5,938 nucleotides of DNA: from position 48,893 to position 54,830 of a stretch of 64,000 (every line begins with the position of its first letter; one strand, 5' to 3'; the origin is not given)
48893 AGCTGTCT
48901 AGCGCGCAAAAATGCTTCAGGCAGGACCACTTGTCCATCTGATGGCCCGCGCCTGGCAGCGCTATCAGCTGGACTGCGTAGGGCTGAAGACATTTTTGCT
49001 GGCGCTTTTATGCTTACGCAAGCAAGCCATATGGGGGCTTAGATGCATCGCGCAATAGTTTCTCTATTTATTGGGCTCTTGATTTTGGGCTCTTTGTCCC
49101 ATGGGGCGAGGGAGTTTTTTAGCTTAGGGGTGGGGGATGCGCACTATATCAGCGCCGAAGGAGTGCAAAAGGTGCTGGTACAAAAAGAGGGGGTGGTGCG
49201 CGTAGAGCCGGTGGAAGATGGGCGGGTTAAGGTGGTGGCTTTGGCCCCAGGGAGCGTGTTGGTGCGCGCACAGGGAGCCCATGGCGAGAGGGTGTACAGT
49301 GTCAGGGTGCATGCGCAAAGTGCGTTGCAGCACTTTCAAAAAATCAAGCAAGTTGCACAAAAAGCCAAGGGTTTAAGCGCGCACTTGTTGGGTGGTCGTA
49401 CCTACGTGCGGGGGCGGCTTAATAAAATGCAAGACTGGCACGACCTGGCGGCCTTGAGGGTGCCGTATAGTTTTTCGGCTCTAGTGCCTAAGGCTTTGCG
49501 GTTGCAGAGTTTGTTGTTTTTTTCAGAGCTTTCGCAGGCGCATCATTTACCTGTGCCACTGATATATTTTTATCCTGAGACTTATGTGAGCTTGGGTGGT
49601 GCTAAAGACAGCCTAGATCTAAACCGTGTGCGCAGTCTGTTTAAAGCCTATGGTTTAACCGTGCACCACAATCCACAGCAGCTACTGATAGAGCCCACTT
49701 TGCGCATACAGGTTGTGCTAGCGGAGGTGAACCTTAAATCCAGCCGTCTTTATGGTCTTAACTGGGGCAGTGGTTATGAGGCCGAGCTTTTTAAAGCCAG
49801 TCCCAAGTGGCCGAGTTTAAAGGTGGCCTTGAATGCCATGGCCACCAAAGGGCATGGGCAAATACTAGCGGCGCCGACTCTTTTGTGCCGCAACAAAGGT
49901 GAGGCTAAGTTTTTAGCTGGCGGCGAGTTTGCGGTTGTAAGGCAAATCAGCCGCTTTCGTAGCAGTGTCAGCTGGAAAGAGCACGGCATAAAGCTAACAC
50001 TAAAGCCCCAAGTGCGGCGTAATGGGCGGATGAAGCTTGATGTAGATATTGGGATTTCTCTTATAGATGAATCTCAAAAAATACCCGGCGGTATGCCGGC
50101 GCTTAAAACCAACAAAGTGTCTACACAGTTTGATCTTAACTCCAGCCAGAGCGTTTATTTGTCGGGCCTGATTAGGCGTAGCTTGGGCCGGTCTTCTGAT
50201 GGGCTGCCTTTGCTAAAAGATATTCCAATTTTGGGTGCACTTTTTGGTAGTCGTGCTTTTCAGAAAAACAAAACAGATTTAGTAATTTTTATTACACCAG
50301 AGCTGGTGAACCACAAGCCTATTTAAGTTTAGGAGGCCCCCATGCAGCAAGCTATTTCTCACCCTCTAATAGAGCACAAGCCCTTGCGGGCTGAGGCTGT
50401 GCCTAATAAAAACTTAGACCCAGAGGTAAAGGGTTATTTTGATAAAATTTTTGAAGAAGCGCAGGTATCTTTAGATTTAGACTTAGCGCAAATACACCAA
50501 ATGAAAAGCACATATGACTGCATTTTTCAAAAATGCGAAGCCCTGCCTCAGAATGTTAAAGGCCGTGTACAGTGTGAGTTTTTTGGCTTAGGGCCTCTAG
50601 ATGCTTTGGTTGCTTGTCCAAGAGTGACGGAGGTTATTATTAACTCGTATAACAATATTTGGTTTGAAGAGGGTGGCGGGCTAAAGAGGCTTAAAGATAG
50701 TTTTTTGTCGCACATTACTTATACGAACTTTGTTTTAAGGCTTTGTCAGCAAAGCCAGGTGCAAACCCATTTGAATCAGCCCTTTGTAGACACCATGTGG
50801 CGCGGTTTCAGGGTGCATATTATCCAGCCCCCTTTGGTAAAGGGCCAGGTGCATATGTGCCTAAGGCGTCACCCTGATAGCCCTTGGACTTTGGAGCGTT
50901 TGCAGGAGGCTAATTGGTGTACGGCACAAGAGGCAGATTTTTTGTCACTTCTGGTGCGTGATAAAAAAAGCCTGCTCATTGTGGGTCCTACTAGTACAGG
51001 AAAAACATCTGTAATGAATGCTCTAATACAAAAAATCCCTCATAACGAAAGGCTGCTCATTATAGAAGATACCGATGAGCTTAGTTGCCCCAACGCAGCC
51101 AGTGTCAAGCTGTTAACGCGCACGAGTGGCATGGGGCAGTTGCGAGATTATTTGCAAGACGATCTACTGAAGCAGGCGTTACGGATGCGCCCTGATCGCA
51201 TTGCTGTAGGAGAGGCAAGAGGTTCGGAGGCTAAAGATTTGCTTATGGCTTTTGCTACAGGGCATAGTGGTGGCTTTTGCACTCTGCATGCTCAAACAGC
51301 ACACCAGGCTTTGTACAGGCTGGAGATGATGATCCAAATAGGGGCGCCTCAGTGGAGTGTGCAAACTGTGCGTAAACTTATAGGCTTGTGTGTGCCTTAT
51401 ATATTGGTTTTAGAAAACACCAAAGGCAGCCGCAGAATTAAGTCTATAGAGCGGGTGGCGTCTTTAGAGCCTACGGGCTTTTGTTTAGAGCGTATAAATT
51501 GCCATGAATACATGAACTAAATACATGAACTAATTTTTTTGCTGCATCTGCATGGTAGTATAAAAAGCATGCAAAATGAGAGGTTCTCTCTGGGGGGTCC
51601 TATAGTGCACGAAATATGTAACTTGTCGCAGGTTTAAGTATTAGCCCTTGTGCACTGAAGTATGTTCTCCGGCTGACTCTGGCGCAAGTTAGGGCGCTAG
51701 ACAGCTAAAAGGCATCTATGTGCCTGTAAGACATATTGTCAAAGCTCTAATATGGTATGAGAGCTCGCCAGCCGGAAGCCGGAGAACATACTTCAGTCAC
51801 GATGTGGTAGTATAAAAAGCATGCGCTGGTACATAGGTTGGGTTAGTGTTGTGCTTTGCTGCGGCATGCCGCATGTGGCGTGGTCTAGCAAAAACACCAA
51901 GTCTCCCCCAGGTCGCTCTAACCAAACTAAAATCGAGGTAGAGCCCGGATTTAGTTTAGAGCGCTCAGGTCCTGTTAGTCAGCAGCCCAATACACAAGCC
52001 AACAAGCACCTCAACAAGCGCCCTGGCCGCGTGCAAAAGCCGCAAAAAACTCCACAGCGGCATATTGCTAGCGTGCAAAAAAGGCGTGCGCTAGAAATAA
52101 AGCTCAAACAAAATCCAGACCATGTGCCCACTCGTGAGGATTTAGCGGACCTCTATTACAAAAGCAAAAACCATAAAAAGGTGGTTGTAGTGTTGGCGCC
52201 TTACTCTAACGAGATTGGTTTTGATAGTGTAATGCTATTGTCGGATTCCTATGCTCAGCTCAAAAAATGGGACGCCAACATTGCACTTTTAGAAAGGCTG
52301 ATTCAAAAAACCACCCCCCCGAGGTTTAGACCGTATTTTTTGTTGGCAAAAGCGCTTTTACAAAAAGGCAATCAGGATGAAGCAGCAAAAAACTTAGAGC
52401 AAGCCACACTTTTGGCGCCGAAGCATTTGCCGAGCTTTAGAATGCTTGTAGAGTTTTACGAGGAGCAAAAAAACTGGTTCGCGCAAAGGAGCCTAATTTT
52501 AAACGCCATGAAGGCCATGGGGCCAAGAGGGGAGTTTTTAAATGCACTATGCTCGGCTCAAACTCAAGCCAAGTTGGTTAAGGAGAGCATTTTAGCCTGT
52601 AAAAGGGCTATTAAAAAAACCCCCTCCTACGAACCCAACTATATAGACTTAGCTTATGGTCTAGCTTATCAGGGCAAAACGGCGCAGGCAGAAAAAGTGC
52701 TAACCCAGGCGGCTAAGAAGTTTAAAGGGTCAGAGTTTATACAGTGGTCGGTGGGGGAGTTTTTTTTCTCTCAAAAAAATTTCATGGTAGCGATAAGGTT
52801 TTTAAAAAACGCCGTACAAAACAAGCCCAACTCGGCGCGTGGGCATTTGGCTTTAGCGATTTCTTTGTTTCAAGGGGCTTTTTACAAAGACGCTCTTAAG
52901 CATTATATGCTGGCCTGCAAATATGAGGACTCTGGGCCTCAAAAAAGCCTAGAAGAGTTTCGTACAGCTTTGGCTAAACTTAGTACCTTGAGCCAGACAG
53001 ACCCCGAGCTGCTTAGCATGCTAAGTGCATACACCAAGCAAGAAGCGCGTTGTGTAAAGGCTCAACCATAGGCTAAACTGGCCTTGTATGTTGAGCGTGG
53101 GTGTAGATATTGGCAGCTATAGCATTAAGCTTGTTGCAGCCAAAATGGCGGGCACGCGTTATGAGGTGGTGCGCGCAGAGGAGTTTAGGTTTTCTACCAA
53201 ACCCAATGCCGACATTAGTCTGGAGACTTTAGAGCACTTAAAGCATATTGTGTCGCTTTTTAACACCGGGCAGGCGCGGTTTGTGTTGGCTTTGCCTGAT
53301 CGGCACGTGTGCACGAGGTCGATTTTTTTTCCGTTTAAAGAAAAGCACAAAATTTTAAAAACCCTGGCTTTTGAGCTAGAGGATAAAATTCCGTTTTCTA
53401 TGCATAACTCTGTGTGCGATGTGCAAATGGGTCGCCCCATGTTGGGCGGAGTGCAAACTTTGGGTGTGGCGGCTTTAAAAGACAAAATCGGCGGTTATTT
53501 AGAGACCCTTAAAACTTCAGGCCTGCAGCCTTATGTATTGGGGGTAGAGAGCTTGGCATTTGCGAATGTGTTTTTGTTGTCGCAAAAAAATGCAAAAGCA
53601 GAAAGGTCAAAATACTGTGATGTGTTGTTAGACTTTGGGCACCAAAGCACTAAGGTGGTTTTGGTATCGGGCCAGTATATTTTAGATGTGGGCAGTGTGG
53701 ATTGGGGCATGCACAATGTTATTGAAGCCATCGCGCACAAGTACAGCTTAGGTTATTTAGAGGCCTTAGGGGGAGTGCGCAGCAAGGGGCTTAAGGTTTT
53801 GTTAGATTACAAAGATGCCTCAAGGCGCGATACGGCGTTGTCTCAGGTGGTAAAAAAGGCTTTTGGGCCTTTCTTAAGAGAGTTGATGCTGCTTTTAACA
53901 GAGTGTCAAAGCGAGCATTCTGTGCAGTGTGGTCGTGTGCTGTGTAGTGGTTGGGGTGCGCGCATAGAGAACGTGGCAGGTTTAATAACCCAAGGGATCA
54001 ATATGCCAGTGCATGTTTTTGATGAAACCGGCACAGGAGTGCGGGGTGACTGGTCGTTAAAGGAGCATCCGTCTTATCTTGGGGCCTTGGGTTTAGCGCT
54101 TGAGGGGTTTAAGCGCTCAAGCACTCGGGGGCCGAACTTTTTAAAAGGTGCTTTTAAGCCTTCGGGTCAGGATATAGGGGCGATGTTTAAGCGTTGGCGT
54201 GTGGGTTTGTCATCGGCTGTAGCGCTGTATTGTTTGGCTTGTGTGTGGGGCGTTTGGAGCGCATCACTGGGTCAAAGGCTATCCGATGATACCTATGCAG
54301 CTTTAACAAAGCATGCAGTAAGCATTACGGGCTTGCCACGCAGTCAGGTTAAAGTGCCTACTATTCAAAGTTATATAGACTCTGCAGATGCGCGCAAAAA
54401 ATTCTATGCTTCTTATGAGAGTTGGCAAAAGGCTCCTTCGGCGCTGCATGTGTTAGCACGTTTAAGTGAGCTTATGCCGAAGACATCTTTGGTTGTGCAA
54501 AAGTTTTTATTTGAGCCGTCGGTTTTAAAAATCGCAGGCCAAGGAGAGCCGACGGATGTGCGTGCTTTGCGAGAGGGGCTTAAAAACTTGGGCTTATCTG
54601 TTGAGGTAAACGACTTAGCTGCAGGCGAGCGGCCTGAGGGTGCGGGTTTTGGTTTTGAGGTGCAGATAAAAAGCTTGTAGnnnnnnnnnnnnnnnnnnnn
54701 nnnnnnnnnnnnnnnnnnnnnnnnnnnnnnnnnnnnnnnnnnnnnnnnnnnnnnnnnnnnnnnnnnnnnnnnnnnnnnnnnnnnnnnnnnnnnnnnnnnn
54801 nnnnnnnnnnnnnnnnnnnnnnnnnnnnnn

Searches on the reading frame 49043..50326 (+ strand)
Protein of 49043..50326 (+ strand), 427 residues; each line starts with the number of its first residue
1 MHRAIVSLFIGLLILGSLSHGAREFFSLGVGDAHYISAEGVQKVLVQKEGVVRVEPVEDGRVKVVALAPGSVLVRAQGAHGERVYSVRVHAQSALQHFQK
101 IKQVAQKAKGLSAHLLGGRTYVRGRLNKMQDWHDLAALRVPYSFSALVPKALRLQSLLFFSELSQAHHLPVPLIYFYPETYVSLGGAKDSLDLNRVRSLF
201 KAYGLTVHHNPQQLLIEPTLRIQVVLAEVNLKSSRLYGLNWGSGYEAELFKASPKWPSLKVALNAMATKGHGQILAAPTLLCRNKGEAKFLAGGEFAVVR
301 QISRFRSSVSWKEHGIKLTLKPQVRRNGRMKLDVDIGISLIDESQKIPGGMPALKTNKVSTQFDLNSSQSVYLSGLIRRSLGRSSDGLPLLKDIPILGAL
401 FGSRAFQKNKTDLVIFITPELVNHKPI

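Call 49: search_protein_families(library=pfam, proteins=[window:49043-50326:+], max_evalue=0.0001)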
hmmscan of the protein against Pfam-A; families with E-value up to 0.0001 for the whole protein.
window:49043-50326:+ (427 aa): 1 family
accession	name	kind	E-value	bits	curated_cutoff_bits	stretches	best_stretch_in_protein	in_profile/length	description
PF00263.26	Secretin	-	6.3e-36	123.9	27.5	1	265-422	1-168/169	Bacterial type II and III secretion system protein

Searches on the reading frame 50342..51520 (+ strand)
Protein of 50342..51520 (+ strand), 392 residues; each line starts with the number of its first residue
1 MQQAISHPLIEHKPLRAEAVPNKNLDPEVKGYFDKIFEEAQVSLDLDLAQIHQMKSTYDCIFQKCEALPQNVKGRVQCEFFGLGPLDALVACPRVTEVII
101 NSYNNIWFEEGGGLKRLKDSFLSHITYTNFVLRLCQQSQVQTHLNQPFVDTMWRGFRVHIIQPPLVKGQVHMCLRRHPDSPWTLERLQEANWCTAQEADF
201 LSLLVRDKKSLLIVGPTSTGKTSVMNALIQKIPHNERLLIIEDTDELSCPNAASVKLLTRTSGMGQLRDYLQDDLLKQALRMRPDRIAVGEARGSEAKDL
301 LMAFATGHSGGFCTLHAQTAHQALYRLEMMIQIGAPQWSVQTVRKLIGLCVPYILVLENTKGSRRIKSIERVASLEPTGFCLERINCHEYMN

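Call 49: search_protein_families(library=pfam, proteins=[window:50342-51520:+], max_evalue=0.0001)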
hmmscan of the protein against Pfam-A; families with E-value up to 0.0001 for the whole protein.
window:50342-51520:+ (392 aa): 3 families
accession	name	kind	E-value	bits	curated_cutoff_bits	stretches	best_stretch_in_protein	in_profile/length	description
PF00437.27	T2SSE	-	1.8e-31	109.6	24.9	1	156-330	94-258/370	Type II/IV secretion system protein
PF12775.13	AAA_7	-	1.2e-05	25.4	25.8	1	199-237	24-62/181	P-loop containing dynein motor region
PF13191.12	AAA_16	-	1.3e-05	26.2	32.6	1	209-305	25-121/167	AAA ATPase domain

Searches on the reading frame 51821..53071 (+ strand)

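Call 49: search_protein_families(library=pfam, proteins=[window:51821-53071:+], max_evalue=0.0001)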
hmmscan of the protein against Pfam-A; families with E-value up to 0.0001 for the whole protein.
window:51821-53071:+ (416 aa): 9 families
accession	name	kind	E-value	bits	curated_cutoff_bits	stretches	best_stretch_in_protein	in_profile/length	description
PF14559.12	TPR_19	-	4.4e-13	49.8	25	0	151-209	8-64/68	Tetratricopeptide repeat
PF13428.12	TPR_14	-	2.4e-12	46.7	23.5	0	171-209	3-41/44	Tetratricopeptide repeat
PF13432.12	TPR_16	-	1.8e-11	44.7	32.7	0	276-339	2-65/65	Tetratricopeptide repeat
PF12895.13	ANAPC3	-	4.1e-10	40.2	27.2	0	288-362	10-79/82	Anaphase-promoting complex, cyclosome, subunit 3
PF07719.23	TPR_2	-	7.1e-10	38.7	27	0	172-202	4-34/34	Tetratricopeptide repeat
PF13424.12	TPR_12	-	4.3e-07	30.5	30.1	0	164-196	40-72/77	Tetratricopeptide repeat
PF13431.12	TPR_17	-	2.5e-06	27.7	24.4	0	166-188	10-32/34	Tetratricopeptide repeat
PF14561.12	TPR_20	-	2.8e-06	28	25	0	87-120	7-40/90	Tetratricopeptide repeat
PF13174.12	TPR_6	-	9.8e-05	23.2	26.3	0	172-200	3-31/33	Tetratricopeptide repeat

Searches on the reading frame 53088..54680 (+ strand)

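Call 49: search_protein_families(library=pfam, proteins=[window:53088-54680:+], max_evalue=0.0001)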
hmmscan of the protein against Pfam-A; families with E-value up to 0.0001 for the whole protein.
window:53088-54680:+ (530 aa): 1 family
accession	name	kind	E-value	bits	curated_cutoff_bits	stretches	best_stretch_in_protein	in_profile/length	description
PF11104.14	PilM_2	-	3.8e-19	69.2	27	1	5-341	1-340/340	Type IV pilus assembly protein PilM;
